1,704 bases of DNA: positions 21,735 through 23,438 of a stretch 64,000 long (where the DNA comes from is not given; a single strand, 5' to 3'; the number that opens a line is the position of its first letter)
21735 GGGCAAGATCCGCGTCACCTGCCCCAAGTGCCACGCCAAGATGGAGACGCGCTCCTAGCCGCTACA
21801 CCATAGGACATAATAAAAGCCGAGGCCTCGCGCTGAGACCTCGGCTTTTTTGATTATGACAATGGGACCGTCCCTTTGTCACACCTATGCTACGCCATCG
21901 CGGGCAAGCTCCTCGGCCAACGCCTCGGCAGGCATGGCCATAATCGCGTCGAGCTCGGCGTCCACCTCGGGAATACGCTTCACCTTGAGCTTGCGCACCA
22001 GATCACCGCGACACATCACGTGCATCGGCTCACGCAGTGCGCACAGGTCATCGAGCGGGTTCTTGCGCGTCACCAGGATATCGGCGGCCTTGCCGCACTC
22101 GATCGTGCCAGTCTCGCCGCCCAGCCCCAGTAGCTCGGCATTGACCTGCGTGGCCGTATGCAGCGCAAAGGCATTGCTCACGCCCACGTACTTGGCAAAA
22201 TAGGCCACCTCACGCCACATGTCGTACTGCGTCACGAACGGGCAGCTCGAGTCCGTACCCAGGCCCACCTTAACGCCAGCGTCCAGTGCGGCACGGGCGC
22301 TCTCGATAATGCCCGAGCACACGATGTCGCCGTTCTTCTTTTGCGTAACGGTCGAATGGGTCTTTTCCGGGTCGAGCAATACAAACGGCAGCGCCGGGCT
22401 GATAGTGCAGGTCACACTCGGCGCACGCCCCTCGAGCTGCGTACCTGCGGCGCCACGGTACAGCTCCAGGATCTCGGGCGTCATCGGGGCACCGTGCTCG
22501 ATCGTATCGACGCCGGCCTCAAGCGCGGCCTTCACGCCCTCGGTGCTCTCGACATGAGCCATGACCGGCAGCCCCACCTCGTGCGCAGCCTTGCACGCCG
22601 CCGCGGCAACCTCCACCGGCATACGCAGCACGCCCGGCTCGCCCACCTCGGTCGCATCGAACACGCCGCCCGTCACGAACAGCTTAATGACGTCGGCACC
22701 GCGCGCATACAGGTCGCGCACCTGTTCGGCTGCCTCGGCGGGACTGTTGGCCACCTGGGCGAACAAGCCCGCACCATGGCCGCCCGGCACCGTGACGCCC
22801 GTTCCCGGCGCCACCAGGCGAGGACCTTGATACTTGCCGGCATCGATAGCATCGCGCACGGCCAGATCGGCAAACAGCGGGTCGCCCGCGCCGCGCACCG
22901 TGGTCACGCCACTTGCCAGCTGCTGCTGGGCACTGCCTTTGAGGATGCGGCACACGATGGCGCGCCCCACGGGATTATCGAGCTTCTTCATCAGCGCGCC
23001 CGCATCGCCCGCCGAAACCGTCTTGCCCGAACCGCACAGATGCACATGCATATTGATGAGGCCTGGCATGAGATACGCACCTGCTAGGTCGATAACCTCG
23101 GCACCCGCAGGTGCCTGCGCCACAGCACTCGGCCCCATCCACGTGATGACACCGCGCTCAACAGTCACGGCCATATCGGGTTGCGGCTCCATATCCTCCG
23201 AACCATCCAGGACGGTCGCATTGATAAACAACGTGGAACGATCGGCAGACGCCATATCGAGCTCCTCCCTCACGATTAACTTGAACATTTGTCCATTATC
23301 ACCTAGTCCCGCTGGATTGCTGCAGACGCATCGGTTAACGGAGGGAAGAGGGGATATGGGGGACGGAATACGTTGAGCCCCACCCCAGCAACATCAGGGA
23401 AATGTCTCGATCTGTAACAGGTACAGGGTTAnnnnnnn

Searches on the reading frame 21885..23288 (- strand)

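Call 9: search_protein_families(library=pfam, proteins=[window:21885-23288:-], max_evalue=0.001)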
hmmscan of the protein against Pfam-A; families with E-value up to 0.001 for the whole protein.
window:21885-23288:- (467 aa): 2 families
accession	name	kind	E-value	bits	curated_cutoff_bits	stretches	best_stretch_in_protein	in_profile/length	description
PF01979.26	Amidohydro_1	-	7.7e-38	131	25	1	72-431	1-345/345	Amidohydrolase family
PF07969.17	Amidohydro_3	-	1.8e-20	74.3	29.7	2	199-413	231-450/472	Amidohydrolase family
